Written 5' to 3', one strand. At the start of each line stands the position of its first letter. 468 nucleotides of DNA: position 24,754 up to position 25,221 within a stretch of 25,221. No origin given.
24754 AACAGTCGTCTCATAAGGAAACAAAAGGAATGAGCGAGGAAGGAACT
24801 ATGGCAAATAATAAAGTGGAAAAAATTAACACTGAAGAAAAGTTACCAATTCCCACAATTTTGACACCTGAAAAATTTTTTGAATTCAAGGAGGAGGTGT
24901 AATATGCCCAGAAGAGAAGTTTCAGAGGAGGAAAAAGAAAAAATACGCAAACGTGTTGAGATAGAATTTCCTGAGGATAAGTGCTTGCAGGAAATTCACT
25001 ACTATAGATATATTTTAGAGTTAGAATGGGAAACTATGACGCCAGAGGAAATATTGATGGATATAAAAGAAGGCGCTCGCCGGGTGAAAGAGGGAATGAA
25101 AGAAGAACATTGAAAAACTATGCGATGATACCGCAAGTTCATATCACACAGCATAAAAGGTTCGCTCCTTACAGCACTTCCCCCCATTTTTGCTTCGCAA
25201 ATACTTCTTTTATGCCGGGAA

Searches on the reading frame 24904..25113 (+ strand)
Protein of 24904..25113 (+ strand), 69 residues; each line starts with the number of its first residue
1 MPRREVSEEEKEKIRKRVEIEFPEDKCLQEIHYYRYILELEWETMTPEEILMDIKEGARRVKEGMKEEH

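Call 43: search_protein_families(library=pfam, proteins=[window:24904-25113:+], max_evalue=10)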
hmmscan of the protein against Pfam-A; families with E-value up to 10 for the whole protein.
window:24904-25113:+ (69 aa): 1 family
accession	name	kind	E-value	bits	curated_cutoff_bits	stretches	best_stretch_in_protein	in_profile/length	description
PF23768.1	DUF7167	-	0.012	16.2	24.4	1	13-49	2-34/60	Domain of unknown function (DUF7167)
